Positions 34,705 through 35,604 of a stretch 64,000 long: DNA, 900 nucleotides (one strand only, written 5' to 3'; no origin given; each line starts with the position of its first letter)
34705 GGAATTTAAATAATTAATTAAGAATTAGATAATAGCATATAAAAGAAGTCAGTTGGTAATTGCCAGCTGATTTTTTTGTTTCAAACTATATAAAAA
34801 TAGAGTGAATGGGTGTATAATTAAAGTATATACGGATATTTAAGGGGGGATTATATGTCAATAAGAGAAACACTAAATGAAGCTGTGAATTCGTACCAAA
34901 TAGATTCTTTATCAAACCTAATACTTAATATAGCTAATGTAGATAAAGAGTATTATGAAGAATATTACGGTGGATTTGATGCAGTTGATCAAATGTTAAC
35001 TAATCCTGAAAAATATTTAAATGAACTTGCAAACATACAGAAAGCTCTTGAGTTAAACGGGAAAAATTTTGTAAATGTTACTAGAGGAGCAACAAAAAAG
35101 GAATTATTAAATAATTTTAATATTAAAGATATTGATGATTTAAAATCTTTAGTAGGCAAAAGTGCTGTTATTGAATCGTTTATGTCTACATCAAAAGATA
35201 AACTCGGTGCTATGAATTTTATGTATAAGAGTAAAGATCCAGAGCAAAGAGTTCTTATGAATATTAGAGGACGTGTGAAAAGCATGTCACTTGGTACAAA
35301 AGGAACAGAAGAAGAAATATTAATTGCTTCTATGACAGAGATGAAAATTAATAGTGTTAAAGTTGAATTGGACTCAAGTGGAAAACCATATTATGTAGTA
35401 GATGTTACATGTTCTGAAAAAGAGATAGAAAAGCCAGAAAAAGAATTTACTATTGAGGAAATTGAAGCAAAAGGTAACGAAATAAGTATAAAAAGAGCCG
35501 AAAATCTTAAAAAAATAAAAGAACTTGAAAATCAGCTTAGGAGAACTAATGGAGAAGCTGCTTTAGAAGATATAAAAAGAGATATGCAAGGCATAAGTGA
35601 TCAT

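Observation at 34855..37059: Signal-less 734-aa protein with an R / STS / ExE ADP-ribosyltransferase core fused to ~540 aa of acidic coiled coil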

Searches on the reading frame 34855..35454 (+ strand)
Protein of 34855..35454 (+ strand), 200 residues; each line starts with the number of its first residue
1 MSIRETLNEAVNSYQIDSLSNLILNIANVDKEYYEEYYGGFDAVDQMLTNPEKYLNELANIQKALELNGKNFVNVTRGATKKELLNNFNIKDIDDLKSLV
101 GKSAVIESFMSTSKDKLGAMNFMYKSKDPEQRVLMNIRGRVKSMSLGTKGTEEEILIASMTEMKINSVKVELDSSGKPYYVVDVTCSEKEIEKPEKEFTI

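Call 6: search_protein_families(library=phrogs, proteins=[window:34855-35454:+], max_evalue=1)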
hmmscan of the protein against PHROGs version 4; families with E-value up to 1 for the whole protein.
window:34855-35454:+ (200 aa): 3 families
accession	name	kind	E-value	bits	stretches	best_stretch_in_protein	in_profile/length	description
phrog_3895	-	moron, auxiliary metabolic gene and host takeover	0.01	16.6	1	72-171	218-321/340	ADP-ribosyltransferase exoenzyme toxin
phrog_32676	-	unknown function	0.076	14.1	1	28-59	28-59/98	-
phrog_10737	-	unknown function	0.1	13.7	0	152-182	25-56/95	-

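Call 7: search_protein_families(library=padloc, proteins=[window:34855-35454:+], max_evalue=1)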
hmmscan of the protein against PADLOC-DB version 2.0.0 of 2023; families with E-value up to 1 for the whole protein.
window:34855-35454:+ (200 aa): 2 families
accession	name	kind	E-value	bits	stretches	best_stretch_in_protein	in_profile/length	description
PDLC01992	CARF_m9--CARF_TM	-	0.00043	18.1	1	50-190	12-108/223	-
PDLC00123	GajB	-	0.0039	13.9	1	21-132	349-456/540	UrvD helicase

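Call 8: search_solved_structures(query=window:34855-35454:+, max_evalue=10, show_alignments=3)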
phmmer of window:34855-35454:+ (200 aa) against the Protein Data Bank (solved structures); distinct sequences matched with E-value up to 10: 2.
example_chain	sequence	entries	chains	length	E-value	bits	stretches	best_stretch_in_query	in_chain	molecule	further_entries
4nhf_A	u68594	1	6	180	0.69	12.8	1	12-69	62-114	TrwG protein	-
4igl_B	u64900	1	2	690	1.7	11.6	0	112-162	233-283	YenC2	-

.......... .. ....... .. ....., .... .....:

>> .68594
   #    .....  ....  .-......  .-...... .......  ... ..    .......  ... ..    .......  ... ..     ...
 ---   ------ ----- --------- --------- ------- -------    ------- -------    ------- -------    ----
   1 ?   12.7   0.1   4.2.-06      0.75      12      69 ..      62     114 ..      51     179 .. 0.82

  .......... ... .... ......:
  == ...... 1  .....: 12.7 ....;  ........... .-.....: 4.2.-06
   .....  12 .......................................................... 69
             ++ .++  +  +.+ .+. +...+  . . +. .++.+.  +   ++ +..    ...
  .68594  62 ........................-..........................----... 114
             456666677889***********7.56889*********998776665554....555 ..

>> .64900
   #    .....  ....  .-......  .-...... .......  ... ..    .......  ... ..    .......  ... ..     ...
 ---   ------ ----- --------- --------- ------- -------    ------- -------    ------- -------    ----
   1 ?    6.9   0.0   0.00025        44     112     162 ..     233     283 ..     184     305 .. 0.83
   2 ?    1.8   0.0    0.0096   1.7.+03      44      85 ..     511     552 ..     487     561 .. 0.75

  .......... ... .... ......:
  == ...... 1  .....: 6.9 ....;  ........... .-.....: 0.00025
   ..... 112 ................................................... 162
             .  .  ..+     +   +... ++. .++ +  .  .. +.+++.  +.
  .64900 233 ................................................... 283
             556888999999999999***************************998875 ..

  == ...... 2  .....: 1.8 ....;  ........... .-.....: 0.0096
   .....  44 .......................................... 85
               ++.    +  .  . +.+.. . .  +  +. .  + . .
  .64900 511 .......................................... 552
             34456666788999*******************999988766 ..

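Call 10: find_homologous_proteins(query=window:34855-35454:+, max_evalue=10)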
Query window:34855-35454:+: 210 candidates shared short words with the query, none scored E <= 10.

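Call 17: predict_structure(protein=window:34855-35454:+)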
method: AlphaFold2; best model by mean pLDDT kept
length: 200 residues; sequences in the alignment: 1
mean_pLDDT: 35.1   pTM: 0.21
mean pLDDT of the five models: 35.1, 33.3, 33.3, 33.0, 29.7
residues with pLDDT >= 90: 0; 70-90: 0; 50-70: 0; < 50: 200
segments of 3 or more residues with pLDDT < 50: 1-200
pLDDT, mean of each block of 10 residues (from residue 1): 39 37 38 39 39 40 34 31 44 41 28 29 29 27 27 29 40 42 42 30
secondary structure, 60 per line:
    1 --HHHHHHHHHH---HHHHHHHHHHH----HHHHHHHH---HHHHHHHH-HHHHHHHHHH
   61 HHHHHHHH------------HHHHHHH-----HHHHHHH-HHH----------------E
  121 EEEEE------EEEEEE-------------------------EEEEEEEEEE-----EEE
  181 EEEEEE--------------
elements in order: H3-12 H16-26 H31-38 H42-49 H51-68 H81-87 H93-99 E120-125 E132-137 E163-172 E178-186

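Call 18: search_protein_families(library=pfam, proteins=[window:34855-35454:+], max_evalue=0.1)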
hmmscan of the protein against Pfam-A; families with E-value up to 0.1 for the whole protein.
window:34855-35454:+ (200 aa): 1 family
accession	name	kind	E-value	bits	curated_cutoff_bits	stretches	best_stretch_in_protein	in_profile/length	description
PF03496.20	ADPrib_exo_Tox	-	1.9e-06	27.8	23.4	1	71-185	72-192/196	ADP-ribosyltransferase exoenzyme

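Call 19: search_protein_representatives(protein=window:34855-35454:+)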
Query: 200 residues. Proteins with E-value up to 0.001 (for the whole library): 2; up to 1e-10: 1; up to 1e-30: 1. The best 2 are listed.
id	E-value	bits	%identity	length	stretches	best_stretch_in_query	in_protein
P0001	4.0e-120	414.2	100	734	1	1-200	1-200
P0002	9.3e-08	48.2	29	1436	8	26-106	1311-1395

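Call 22: search_dna_similar(query=window:34855-35454:+, collection=phages, mode=protein, max_evalue=10, max_rows=15)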
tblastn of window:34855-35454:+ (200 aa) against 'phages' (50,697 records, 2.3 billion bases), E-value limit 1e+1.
Records with a match: 66; places in all: 66; records where one place covers at least 80% of the query: 0.
Best place of each record, by identity: <60% 66.
By first word of the organism name: Mycobacterium 66.
By host as written in the record: Mycobacterium smegmatis mc2 155 44; Mycobacterium smegmatis mc2155 7; Mycobacterium smegmatis mc#155 6; - 2; Mycobacteroides abscessus subsp. bolletii strain 875 1; Mycobacteroides abscessus subsp. abscessus strain 1009 1; Mycobacterium chelonae strain ATCC 35752 1; Mycobacterium marinum 1; and 3 more.
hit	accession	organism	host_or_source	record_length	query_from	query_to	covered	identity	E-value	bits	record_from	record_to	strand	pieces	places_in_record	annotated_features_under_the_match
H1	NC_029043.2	Mycobacterium phage SweetiePie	Mycobacterium smegmatis mc2 155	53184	56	194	70%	27.3%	1e-1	39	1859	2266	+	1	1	3: ADP-ribosyltransferase exoenzyme toxin | 4: hypothetical protein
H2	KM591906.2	Mycobacterium phage SweetiePie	Mycobacterium smegmatis mc2 155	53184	56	194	70%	27.3%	1e-1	39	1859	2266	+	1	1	3: VIP2-like ADP-ribosyltransferase toxin | 4: hypothetical protein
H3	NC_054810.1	Mycobacterium phage Georgie2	Mycobacterium smegmatis mc2 155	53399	56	194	70%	27.3%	1e-1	39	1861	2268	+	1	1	3: ADP-ribosyltransferase exoenzyme toxin | 4: hypothetical protein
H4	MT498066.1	Mycobacterium phage Georgie2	Mycobacterium smegmatis mc2 155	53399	56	194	70%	27.3%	1e-1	39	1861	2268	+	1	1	3: VIP2-like ADP-ribosyltransferase toxin | 4: hypothetical protein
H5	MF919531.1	Mycobacterium phage SnapTap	Mycobacterium smegmatis mc2 155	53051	56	194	70%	27.3%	2e-1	38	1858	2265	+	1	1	VIP2-like ADP-ribosyltransferase toxin | hypothetical protein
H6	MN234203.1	Mycobacterium phage SemperFi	Mycobacterium smegmatis mc#155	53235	56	194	70%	27.3%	2e-1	38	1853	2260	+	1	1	3: VIP2-like ADP-ribosyltransferase toxin | 4: hypothetical protein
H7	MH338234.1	Mycobacterium phage Crucio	Mycobacterium smegmatis mc2 155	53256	56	194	70%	27.3%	2e-1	38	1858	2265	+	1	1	3: VIP2-like ADP-ribosyltransferase toxin | 4: hypothetical protein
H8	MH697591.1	Mycobacterium phage QueenBeesly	Mycobacterium smegmatis mc2 155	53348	56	194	70%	27.3%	2e-1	38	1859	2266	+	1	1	3: VIP2-like ADP-ribosyltransferase toxin | 4: hypothetical protein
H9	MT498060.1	Mycobacterium Phage FiringLine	soil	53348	56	194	70%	27.3%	2e-1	38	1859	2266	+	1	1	3: VIP2-like ADP-ribosyltransferase toxin | 4: hypothetical protein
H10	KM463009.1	Mycobacterium phage Power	Mycobacterium smegmatis mc2 155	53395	56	194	70%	27.3%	2e-1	38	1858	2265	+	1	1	VIP2-like ADP-ribosyltransferase toxin | hypothetical protein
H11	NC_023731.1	Mycobacterium phage Trixie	Mycobacterium smegmatis mc2 155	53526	54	169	58%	30.7%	4e-1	37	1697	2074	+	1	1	2: ADP-ribosyltransferase exoenzyme toxin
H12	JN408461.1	Mycobacterium phage Trixie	Mycobacterium smegmatis mc2 155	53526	54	169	58%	30.7%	4e-1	37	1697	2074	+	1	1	2: VIP2-like ADP-ribosyltransferase toxin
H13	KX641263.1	Mycobacterium phage Kalpine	Mycobacterium smegmatis mc2 155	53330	54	169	58%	30.7%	4e-1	37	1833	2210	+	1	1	none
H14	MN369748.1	Mycobacterium phage Miko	Mycobacterium smegmatis mc2 155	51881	73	189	59%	29.1%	3e-1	37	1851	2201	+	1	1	3: VIP2-like ADP-ribosyltransferase toxin | 4: hypothetical protein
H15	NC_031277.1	Mycobacterium phage ArcherNM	Mycobacterium smegmatis mc2 155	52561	52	169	59%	28.1%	1e+0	35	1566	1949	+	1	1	2: ADP-ribosyltransferase exoenzyme toxin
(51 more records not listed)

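Call 24: get_annotated_region(hit=H1, flank=1500)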
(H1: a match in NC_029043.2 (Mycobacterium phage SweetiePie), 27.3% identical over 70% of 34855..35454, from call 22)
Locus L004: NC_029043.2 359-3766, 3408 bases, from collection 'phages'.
description: Mycobacterium phage SweetiePie, complete genome.
organism: Mycobacterium phage SweetiePie (NCBI taxid 1555235)
taxonomy: Viruses; Duplodnaviria; Heunggongvirae; Uroviricota; Caudoviricetes; Turbidovirus
host: Mycobacterium smegmatis mc2 155; source: soil, Gainesville, FL; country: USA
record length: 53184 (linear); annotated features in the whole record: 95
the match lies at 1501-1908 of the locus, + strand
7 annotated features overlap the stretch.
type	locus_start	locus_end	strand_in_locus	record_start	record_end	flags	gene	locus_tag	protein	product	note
CDS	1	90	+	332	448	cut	1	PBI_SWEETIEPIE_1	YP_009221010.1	hypothetical protein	-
CDS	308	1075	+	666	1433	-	2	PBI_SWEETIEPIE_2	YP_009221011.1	nuclease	-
CDS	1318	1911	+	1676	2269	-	3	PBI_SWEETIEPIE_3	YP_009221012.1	ADP-ribosyltransferase exoenzyme toxin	-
CDS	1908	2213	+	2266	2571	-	4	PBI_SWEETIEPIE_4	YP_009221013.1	hypothetical protein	-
CDS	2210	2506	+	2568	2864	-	5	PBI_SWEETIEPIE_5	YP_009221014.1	HNH endonuclease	HNH Endonuclease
CDS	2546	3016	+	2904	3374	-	6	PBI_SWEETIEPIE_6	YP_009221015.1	minor tail protein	-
CDS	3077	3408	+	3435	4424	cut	7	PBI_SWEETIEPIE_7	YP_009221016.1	minor tail protein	-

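Call 25: get_annotated_region(hit=H11, flank=1500)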
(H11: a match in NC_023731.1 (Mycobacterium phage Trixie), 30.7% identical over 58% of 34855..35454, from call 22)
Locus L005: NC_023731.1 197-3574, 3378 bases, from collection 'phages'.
description: Mycobacterium phage Trixie, complete genome.
organism: Mycobacterium phage Trixie (NCBI taxid 1071503)
taxonomy: Viruses; Duplodnaviria; Heunggongvirae; Uroviricota; Caudoviricetes; Fromanvirus; Fromanvirus trixie
host: Mycobacterium smegmatis mc2 155; source: soil; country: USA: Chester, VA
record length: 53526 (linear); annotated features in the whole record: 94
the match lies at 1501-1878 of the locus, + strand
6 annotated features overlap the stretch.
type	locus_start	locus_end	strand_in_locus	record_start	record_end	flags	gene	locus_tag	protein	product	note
CDS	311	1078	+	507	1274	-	1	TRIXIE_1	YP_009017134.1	nuclease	gp1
CDS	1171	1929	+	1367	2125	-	2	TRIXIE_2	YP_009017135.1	ADP-ribosyltransferase exoenzyme toxin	gp2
CDS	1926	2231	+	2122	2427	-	3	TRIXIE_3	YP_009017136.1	VIP2 protein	gp3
CDS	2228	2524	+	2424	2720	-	4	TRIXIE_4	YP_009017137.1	HNH endonuclease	gp4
CDS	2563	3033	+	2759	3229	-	5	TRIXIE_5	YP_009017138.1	minor tail protein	gp5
CDS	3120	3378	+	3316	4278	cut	6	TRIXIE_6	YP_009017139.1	minor tail protein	gp6; structural, minor tail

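Call 27: find_homologous_proteins(query=A1, max_evalue=0.001)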
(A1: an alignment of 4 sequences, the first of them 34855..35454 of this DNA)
Query A1 (4 sequences) (200 aa, profile of the alignment): 16 proteins with E <= 0.001 among 4226 candidates.
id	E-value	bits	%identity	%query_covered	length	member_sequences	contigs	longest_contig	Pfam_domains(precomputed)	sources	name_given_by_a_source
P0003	6.9e-107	374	31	58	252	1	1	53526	PF03496.21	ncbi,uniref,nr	ncbi:ADP-ribosyltransferase exoenzyme toxin [Mycobacterium phage Trixie]|uniref:VIP2-like ADP-ribosy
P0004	4.6e-91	323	28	56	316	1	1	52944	PF03496.21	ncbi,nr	ncbi:VIP2-like ADP-ribosyltransferase toxin [Mycobacterium phage NicoleTera]|nr:VIP2-like ADP-ribosy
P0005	2.7e-90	320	30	49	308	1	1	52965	PF03496.21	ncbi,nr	ncbi:VIP2-like ADP-ribosyltransferase toxin [Mycobacterium phage BengiVuitton]|nr:VIP2-like ADP-ribo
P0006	3.2e-90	320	29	46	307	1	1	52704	PF03496.21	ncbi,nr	ncbi:VIP2-like ADP-ribosyltransferase toxin [Mycobacterium phage TarsusIV]|nr:VIP2-like ADP-ribosylt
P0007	2.4e-89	317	30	49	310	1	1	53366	PF03496.21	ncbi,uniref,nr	ncbi:VIP2-like ADP-ribosyltransferase toxin [Mycobacterium phage JoshKayV]|uniref:VIP2-like ADP-ribo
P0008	4.3e-89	316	28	49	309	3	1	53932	PF03496.21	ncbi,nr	ncbi:VIP2-like ADP-ribosyltransferase toxin [Mycobacterium phage ChipMunk]|nr:VIP2-like ADP-ribosylt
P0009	1.4e-88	315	30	49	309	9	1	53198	PF03496.21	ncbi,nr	ncbi:VIP2-like ADP-ribosyltransferase toxin [Mycobacterium phage Agape74]|nr:VIP2-like ADP-ribosyltr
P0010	4.2e-87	310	28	59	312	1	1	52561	PF03496.21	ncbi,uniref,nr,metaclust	ncbi:VIP2-like ADP-ribosyltransferase toxin [Mycobacterium phage ArcherNM]|uniref:ADP-ribosyltransfe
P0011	3.4e-85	303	31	48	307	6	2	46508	PF03496.21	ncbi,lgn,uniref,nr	ncbi:ADP-ribosyltransferase exoenzyme family protein [Mycolicibacterium hassiacum DSM 44199]|uniref:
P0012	3.6e-85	303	30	48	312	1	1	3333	PF03496.21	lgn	-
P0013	5.1e-82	293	30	38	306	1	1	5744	PF03496.21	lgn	-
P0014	4.8e-81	290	24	48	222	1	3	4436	PF03496.21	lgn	-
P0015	2.4e-79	284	32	38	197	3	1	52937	PF03496.21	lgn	-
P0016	3.7e-78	280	-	-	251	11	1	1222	PF03496.21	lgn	-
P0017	2.4e-40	157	50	6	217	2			PF03496.21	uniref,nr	uniref:Mono-ADP-ribosyltransferase C3 n=1 Tax=Hathewaya limosa TaxID=1536 RepID=UPI000175465E|nr:Cha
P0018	8.7e-38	148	-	-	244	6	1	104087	PF03496.21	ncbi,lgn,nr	ncbi:mono-ADP-ribosyltransferase C3 [Clostridium botulinum C str. Eklund]|nr:mono-ADP-ribosyltransfe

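Call 32: search_solved_structures(query=A2, max_evalue=0.01, show_alignments=0)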
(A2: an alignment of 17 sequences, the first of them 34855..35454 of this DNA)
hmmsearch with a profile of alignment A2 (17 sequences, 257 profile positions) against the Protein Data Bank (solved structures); distinct sequences matched with E-value up to 0.01: 40.
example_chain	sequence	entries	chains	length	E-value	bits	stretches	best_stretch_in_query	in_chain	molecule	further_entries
2bov_B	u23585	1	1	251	7.1e-66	225.4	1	7-256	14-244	MONO-ADP-RIBOSYLTRANSFERASE C3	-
3bw8_A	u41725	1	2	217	1.2e-61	211.6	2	119-256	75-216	Mono-ADP-ribosyltransferase C3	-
2a78_B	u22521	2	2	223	3.6e-61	210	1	12-256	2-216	Mono-ADP-ribosyltransferase C3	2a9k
2c8g_A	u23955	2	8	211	1.1e-59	205.1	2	118-256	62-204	MONO-ADP-RIBOSYLTRANSFERASE C3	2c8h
1g24_A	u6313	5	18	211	2.2e-59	204.1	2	118-256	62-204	EXOENZYME C3 | MONO-ADP-RIBOSYLTRANSFERASE C3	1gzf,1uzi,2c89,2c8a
1gze_A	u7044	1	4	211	3.2e-59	203.6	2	118-256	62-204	MONO-ADP-RIBOSYLTRANSFERASE C3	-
2c8b_X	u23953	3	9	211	1e-58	202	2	118-256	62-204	MONO-ADP-RIBOSYLTRANSFERASE C3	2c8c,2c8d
2c8e_E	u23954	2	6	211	2.4e-58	200.7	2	118-256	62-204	MONO-ADP-RIBOSYLTRANSFERASE C3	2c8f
1r45_A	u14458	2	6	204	9.6e-58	198.7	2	119-256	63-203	Mono-ADP-ribosyltransferase C3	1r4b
1ojq_A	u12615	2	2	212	1.7e-29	106.2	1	34-256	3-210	ADP-RIBOSYLTRANSFERASE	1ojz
5urp_A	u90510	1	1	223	4.5e-29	104.8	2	119-253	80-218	Toxin 2A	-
4tr5_A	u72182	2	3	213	2.5e-26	95.8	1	119-253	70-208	C3larvin | Toxin-like protein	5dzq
4xsg_B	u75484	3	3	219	5.1e-25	91.5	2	120-253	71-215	ADP-ribosyltransferase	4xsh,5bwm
9vej_H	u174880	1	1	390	6.4e-18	68.2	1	119-242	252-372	Vip2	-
1qs2_A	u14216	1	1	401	1.2e-16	64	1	119-241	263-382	ADP-RIBOSYLTRANSFERASE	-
8za7_B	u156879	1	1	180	1.5e-15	60.5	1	121-254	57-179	Lmo0066 protein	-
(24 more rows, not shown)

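Call 38: predict_structure(alignment_id=A2)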
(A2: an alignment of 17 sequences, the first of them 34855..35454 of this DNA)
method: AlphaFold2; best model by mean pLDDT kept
length: 200 residues; sequences in the alignment: 17
mean_pLDDT: 63.2   pTM: 0.51
mean pLDDT of the five models: 63.2, 59.8, 53.7, 52.7, 44.3
residues with pLDDT >= 90: 6; 70-90: 66; 50-70: 87; < 50: 41
segments of 3 or more residues with pLDDT < 50: 68-73, 118-124, 190-200
pLDDT, mean of each block of 10 residues (from residue 1): 51 55 57 54 53 56 46 57 81 83 79 59 53 75 56 65 89 83 78 35
secondary structure, 60 per line:
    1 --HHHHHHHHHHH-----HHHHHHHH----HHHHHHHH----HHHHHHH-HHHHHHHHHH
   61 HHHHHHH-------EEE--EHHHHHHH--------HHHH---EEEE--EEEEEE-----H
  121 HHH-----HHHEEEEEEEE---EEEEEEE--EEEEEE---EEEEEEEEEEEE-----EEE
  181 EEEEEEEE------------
elements in order: H3-13 H19-26 H31-38 H43-49 H51-67 E75-77 H81-87 H96-99 E103-106 E109-114 H120-123 E132-139 E143-149 E152-157 E161-172 E178-188
